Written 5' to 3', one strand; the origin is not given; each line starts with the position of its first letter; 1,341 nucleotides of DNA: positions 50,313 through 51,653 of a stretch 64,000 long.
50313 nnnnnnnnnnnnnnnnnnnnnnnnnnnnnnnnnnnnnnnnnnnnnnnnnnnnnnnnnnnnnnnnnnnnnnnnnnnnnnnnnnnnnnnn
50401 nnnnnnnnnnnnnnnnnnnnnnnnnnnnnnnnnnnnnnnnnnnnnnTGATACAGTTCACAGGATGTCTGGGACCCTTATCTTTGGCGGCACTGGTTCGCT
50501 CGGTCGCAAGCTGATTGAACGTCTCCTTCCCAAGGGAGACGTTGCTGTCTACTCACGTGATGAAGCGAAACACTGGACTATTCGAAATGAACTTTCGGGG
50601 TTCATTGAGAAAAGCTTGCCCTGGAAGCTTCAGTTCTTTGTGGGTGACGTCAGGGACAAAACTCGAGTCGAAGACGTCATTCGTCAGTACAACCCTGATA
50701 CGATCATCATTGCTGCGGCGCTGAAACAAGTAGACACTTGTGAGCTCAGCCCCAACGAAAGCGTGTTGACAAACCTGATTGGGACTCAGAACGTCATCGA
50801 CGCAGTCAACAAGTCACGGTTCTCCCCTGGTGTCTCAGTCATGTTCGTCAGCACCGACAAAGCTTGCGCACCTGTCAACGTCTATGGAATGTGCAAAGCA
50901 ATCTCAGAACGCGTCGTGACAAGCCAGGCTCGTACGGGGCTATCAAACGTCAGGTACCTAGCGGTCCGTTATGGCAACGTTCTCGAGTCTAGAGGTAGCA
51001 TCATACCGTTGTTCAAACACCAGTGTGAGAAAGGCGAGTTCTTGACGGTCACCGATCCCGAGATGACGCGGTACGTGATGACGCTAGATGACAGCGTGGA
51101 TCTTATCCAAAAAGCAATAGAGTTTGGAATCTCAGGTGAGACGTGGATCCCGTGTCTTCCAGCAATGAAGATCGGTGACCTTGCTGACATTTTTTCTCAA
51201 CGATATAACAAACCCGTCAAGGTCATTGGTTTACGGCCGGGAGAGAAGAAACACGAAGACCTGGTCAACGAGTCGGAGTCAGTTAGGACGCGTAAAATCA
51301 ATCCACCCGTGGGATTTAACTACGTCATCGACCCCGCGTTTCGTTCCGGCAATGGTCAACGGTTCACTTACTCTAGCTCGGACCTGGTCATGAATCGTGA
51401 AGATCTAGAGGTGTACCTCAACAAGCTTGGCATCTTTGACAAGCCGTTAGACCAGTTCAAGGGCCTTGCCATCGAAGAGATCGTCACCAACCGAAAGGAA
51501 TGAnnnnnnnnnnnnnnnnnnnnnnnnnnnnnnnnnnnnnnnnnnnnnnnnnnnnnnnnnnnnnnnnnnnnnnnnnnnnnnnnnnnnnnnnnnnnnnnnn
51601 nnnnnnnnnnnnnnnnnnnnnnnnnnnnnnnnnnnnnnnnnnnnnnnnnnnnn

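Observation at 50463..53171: Dehydratase-aminotransferase-GNAT triad consistent with UDP-2,4-diacetamido-2,4,6-trideoxyhexose (pseudaminic-acid/bacillosamine-type) synthesis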

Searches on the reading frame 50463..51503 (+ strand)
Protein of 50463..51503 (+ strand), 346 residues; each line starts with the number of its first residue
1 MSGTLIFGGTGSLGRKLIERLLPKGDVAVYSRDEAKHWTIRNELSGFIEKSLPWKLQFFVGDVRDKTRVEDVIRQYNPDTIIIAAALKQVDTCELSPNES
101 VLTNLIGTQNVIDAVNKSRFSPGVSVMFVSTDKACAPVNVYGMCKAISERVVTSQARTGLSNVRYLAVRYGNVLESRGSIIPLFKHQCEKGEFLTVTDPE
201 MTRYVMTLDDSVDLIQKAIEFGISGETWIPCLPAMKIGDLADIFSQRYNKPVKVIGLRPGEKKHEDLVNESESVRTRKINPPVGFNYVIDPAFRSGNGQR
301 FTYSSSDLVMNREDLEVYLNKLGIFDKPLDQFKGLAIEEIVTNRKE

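Call 4: search_protein_families(library=pfam, proteins=[window:50463-51503:+], max_evalue=0.01)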
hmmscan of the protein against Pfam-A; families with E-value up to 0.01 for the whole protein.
window:50463-51503:+ (346 aa): 8 families
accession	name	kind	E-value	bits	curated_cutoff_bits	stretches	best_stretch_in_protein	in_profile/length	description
PF02719.21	Polysacc_synt_2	-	1.5e-78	264.4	20.2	1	5-279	2-285/293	Polysaccharide biosynthesis protein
PF01370.27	Epimerase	-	1.8e-22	80.4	20.9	1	5-226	2-235/240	NAD dependent epimerase/dehydratase family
PF16363.11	GDP_Man_Dehyd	-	1.6e-16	61.1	27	1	5-133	1-131/332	GDP-mannose 4,6 dehydratase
PF04321.23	RmlD_sub_bind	-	9.4e-14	51.6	27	1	4-177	3-155/287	RmlD substrate binding domain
PF01073.25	3Beta_HSD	-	2.4e-09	37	22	1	5-119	1-107/280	3-beta hydroxysteroid dehydrogenase/isomerase family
PF07993.18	NAD_binding_4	-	0.00012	21.8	20.1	1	8-135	3-140/258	Male sterility protein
PF13460.12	NAD_binding_10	-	0.00019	21.8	27.2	1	8-126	1-96/184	NAD(P)H-binding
PF08659.16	KR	-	0.00042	20.7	22.6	1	4-80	3-79/180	KR domain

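Call 6: search_protein_families(library=ncbifam, proteins=[window:50463-51503:+], max_evalue=0.001)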
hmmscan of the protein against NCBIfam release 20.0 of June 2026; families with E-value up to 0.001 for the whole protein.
window:50463-51503:+ (346 aa): 14 families
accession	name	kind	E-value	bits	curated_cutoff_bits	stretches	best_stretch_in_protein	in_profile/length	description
TIGR03589.1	PseB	equivalog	9.7e-77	258.1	407.75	1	4-301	7-291/324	UDP-N-acetylglucosamine 4,6-dehydratase (inverting)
TIGR04130.1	FnlA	equivalog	1.5e-57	195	730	1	5-303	8-296/337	UDP-N-acetylglucosamine 4,6-dehydratase/5-epimerase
TIGR01181.1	dTDP_gluc_dehyt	equivalog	1e-13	51.1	365.1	1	5-134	3-128/321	dTDP-glucose 4,6-dehydratase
TIGR01214.1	rmlD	equivalog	1.6e-13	50.4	224.05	1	5-155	3-138/285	dTDP-4-dehydrorhamnose reductase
TIGR01179.1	galE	equivalog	3.1e-11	42.7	262.3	1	5-174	3-177/332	UDP-glucose 4-epimerase GalE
TIGR02622.1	CDP_4_6_dhtase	equivalog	3e-08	33.2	278.45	1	56-135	56-133/352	CDP-glucose 4,6-dehydratase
TIGR04180.1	EDH_00030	hypoth_equivalog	3.3e-08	32.9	475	1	5-121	2-114/297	NAD-dependent 4,6-dehydratase LegB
NF043036.1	ErythonDh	equivalog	5e-07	29.2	325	1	5-164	4-172/321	D-erythronate dehydrogenase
NF007490.0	PRK10084.1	subfamily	4.5e-06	25.9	649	1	5-116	4-112/361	dTDP-glucose 4,6-dehydratase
NF007582.0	PRK10217.1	equivalog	8.2e-06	25.1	698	1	4-115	4-112/355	dTDP-glucose 4,6-dehydratase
NF007440.0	PRK09987.1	equivalog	1.6e-05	24.3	308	1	57-152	34-139/299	dTDP-4-dehydrorhamnose reductase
NF041015.1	UDPsulfquin_syn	equivalog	2.4e-05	23.5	575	1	47-118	59-133/384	UDP-sulfoquinovose synthase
NF007956.0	PRK10675.1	subfamily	2.5e-05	23.6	394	1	5-120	4-116/338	UDP-glucose 4-epimerase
TIGR01777.1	yfcH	hypoth_equivalog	0.00097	18.8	207.35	0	5-38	2-37/292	TIGR01777 family oxidoreductase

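Call 7: search_solved_structures(query=window:50463-51503:+, max_evalue=1e-10)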
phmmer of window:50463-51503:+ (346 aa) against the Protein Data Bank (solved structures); distinct sequences matched with E-value up to 1e-10: 11.
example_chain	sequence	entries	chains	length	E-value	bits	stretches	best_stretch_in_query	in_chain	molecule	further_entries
4tqg_A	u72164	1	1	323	6.5e-77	262.4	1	5-324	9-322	Putative dTDP-d-glucose 4 6-dehydratase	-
4j2o_A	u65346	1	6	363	2.6e-53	184.8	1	5-275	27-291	UDP-N-acetylglucosamine 4,6-dehydratase/5-epimerase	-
3vvb_A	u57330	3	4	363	6.5e-53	183.5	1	5-274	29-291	CapE | Capsular polysaccharide synthesis enzyme Cap8E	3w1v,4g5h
3vvc_A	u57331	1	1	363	2.4e-52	181.7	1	5-274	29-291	Capsular polysaccharide synthesis enzyme Cap8E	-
2gn4_A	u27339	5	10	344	1.8e-49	172.2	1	4-274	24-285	UDP-GlcNAc C6 dehydratase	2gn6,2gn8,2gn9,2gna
6bwc_A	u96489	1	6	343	6.6e-48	167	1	4-278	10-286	Polysaccharide biosynthesis protein CapD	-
5bjy_A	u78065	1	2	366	8.7e-38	133.8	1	5-278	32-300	WlaL protein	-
5bju_A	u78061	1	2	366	1.1e-36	130.1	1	5-278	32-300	WlaL protein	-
5bjw_A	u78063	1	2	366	4e-36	128.3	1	5-278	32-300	WlaL protein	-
5bjx_A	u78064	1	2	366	5.5e-36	127.8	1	5-278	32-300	WlaL protein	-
5bjv_A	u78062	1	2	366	3.8e-35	125.1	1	5-278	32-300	WlaL protein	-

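Call 14: search_dna_similar(query=window:50463-51503:+, collection=phages, mode=protein, max_rows=30)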
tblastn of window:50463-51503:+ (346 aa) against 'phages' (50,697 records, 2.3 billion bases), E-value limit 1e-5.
Records with a match: 7; places in all: 9; records where one place covers at least 80% of the query: 1.
Best place of each record, by identity: <60% 7.
By first word of the organism name: Staphylococcus 2; Listeria 2; uncultured 1; Bacteriophage 1; Klebsiella 1.
By host as written in the record: - 2; Staphylococcus aureus 2; Listeria monocytogenes 2; Klebsiella quasipneumoniae strain S05 1.
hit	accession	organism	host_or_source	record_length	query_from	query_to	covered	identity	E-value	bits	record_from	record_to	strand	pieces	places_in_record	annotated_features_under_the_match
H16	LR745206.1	uncultured phage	metagenomic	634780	5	321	92%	39.9%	2e-61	218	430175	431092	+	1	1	record has no annotation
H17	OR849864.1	Staphylococcus phage SA 1298 Kay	Staphylococcus aureus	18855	5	272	77%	39.6%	3e-52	191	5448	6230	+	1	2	record has no annotation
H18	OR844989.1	Staphylococcus phage SA 1306 Kay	Staphylococcus aureus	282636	5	272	77%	39.6%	3e-52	191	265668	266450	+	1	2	record has no annotation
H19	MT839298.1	Bacteriophage sp.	human fecal samples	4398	5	272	77%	34.5%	2e-32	133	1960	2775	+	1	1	record has no annotation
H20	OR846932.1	Listeria phage LM 4-11-1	Listeria monocytogenes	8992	5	272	77%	34.1%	3e-32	132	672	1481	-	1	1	record has no annotation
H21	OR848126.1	Listeria phage LM 4-14-1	Listeria monocytogenes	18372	5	272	77%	34.1%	3e-32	132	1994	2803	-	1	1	record has no annotation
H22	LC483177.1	Klebsiella phage 05F01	Klebsiella quasipneumoniae strain S05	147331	5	163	46%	27.6%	5e-7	57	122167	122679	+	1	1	dTDP-glucose 4,6-dehydratase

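Call 16: search_solved_structures(query=window:50463-51503:+, max_evalue=1e-40, show_alignments=5)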
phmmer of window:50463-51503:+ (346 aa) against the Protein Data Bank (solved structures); distinct sequences matched with E-value up to 1e-40: 6.
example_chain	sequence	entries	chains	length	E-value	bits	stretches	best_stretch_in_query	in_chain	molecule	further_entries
4tqg_A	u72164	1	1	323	6.5e-77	262.4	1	5-324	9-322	Putative dTDP-d-glucose 4 6-dehydratase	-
4j2o_A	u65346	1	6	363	2.6e-53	184.8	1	5-275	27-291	UDP-N-acetylglucosamine 4,6-dehydratase/5-epimerase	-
3vvb_A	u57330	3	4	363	6.5e-53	183.5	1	5-274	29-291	CapE | Capsular polysaccharide synthesis enzyme Cap8E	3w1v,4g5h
3vvc_A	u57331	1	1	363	2.4e-52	181.7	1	5-274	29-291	Capsular polysaccharide synthesis enzyme Cap8E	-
2gn4_A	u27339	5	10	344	1.8e-49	172.2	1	4-274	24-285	UDP-GlcNAc C6 dehydratase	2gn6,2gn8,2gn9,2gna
6bwc_A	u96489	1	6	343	6.6e-48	167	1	4-278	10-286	Polysaccharide biosynthesis protein CapD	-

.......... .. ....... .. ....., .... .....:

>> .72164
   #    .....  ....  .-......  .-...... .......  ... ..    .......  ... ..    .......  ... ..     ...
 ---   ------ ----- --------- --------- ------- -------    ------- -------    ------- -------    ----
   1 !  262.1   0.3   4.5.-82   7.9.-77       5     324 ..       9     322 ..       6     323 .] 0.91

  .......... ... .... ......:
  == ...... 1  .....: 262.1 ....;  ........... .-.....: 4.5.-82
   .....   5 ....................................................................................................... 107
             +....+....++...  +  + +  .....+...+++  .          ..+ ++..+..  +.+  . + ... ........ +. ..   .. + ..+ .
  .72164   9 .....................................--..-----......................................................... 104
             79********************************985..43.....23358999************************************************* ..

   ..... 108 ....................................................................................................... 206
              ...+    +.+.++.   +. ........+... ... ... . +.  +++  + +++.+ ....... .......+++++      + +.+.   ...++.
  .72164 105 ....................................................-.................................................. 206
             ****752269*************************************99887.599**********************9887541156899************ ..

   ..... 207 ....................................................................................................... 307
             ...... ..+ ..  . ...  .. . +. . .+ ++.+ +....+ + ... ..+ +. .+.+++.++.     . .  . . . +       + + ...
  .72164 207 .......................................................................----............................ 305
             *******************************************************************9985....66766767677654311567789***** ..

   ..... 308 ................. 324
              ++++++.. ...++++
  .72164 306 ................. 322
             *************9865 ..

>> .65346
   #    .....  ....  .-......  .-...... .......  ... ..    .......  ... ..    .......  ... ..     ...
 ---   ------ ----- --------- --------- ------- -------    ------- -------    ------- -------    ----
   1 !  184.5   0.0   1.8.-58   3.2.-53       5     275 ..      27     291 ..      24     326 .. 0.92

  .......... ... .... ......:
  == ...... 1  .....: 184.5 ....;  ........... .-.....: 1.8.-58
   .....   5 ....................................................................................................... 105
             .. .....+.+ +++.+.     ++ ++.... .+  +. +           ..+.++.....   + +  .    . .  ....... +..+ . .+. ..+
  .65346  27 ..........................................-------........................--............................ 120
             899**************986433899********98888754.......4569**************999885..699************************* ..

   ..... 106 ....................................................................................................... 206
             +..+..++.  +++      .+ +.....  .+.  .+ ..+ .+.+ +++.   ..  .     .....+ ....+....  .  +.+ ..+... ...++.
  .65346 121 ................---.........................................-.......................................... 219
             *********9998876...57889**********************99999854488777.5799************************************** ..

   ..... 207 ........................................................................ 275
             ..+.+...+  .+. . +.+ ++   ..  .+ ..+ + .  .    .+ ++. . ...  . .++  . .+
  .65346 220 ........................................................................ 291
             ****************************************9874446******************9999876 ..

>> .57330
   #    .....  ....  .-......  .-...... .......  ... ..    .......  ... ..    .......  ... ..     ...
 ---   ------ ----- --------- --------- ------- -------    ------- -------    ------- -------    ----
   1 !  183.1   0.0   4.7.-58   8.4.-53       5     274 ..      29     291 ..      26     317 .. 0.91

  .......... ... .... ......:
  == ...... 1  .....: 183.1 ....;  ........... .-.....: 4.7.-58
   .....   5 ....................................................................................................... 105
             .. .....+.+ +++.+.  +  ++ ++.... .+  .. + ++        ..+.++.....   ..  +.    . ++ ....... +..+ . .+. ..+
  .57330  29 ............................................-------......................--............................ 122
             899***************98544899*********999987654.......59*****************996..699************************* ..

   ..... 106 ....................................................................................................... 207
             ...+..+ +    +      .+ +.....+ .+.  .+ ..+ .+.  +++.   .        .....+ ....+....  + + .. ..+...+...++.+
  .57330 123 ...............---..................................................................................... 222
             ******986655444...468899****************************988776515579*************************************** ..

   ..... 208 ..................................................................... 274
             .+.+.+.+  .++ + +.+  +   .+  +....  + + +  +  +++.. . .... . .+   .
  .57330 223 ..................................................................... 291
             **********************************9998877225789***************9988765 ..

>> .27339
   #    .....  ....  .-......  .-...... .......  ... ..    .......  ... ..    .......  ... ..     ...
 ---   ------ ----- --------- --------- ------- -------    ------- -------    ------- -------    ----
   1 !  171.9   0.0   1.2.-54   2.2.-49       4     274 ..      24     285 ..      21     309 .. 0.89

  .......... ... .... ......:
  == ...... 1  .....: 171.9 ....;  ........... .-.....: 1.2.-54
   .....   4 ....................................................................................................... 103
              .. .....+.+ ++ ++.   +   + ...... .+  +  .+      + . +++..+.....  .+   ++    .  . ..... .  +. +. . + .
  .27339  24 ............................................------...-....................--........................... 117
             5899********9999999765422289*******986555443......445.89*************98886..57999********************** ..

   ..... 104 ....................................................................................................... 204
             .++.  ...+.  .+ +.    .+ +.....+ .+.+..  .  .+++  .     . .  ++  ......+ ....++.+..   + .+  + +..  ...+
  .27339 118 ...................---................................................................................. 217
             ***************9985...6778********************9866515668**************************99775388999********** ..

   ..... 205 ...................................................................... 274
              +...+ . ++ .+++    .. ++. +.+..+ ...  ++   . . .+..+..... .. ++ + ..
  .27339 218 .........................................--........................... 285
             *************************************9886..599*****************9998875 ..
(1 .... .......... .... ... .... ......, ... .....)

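Call 17: find_encoding_contigs(protein=window:50463-51503:+, flank=10000, max_places=6)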
Protein window:50463-51503:+ (346 aa): 3 contigs read that carry it; 1 place shown.
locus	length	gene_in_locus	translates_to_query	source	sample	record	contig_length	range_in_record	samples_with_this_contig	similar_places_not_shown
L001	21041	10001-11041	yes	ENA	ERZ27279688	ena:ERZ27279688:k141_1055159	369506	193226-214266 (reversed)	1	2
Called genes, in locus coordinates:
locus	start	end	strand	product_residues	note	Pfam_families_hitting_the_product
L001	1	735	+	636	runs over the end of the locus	PF00535:Glycos_transf_2 (weak)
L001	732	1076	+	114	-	PF24963:DUF7768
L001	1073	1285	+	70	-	-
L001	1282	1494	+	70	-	-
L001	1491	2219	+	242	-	PF01596:Methyltransf_3 (faint), PF13578:Methyltransf_24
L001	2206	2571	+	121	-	-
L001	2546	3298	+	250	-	PF00535:Glycos_transf_2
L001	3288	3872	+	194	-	-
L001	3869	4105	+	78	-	PF26761:Acb5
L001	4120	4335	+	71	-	PF07068:Gp23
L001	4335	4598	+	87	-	PF01583:APS_kinase (weak), PF08433:KTI12 (weak)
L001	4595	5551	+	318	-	-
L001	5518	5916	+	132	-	-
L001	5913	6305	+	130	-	-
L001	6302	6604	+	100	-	-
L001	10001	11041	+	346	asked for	PF01073:3Beta_HSD, PF01370:Epimerase, PF02719:Polysacc_synt_2, PF04321:RmlD_sub_bind, PF16363:GDP_Man_Dehyd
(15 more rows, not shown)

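Call 20: find_homologous_proteins(query=window:50463-51503:+, max_evalue=1e-30)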
Query window:50463-51503:+ (346 aa): 7966 proteins with E <= 1e-30 among 8000 candidates; the best 120 are listed.
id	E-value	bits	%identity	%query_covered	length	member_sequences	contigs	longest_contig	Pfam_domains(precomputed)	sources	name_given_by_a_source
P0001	8.6e-229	777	100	100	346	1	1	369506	PF04321.24,PF16363.12,PF02719.22,PF01073.26,PF01370.28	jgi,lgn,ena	-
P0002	2.4e-183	627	80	100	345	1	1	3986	PF04321.24,PF16363.12,PF02719.22,PF01073.26,PF01370.28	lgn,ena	-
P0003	5.7e-181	619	82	100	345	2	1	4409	PF04321.24,PF16363.12,PF02719.22,PF01073.26,PF01370.28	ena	-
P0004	6.2e-178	609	81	100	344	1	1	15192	PF04321.24,PF16363.12,PF02719.22,PF01073.26,PF07993.19,PF01370.28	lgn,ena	-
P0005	1.1e-177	609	80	100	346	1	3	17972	PF04321.24,PF16363.12,PF02719.22,PF01073.26,PF01370.28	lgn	-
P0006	1.1e-169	582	78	100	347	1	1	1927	PF04321.24,PF16363.12,PF02719.22,PF01073.26,PF01370.28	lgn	-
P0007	3.3e-168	577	75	100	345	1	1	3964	PF04321.24,PF16363.12,PF02719.22,PF01073.26,PF01370.28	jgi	jgi:UDP-glucose 4-epimerase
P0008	1.1e-167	576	77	100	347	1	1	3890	PF04321.24,PF16363.12,PF02719.22,PF01073.26,PF01370.28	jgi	jgi:UDP-N-acetylglucosamine 4,6-dehydratase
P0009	4.3e-165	567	75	100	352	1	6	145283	PF04321.24,PF16363.12,PF02719.22,PF01073.26,PF07993.19,PF01370.28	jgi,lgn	-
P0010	1.1e-164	566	74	100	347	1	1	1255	PF04321.24,PF16363.12,PF02719.22,PF01073.26,PF01370.28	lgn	-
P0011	2.3e-163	561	77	100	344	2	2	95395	PF04321.24,PF16363.12,PF02719.22,PF01073.26,PF01370.28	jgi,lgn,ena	-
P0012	1.2e-162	559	75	100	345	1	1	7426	PF04321.24,PF16363.12,PF02719.22,PF01073.26,PF07993.19,PF01370.28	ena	-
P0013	4.0e-161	554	75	100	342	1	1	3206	PF04321.24,PF16363.12,PF02719.22,PF01073.26,PF07993.19,PF01370.28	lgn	-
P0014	3.9e-159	548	72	100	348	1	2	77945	PF04321.24,PF16363.12,PF02719.22,PF01073.26,PF01370.28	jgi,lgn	-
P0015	8.3e-159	546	75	100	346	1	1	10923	PF04321.24,PF16363.12,PF02719.22,PF01073.26,PF01370.28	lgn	-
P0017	1.2e-157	543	71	99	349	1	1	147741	PF04321.24,PF16363.12,PF02719.22,PF01073.26,PF01370.28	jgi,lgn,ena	-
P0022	8.1e-156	537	73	100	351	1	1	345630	PF04321.24,PF16363.12,PF02719.22,PF01073.26,PF07993.19,PF01370.28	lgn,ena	-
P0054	7.2e-150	517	71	100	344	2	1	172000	PF04321.24,PF16363.12,PF02719.22,PF01073.26,PF01370.28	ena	-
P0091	2.7e-144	499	69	98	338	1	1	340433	PF04321.24,PF16363.12,PF02719.22,PF01073.26,PF13460.13,PF01370.28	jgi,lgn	jgi:FlaA1/EpsC-like NDP-sugar epimerase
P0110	2.7e-141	489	67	100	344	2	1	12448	PF04321.24,PF16363.12,PF02719.22,PF01073.26,PF01370.28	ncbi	-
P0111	3.2e-141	489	67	100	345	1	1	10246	PF04321.24,PF16363.12,PF02719.22,PF01073.26,PF01370.28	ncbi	-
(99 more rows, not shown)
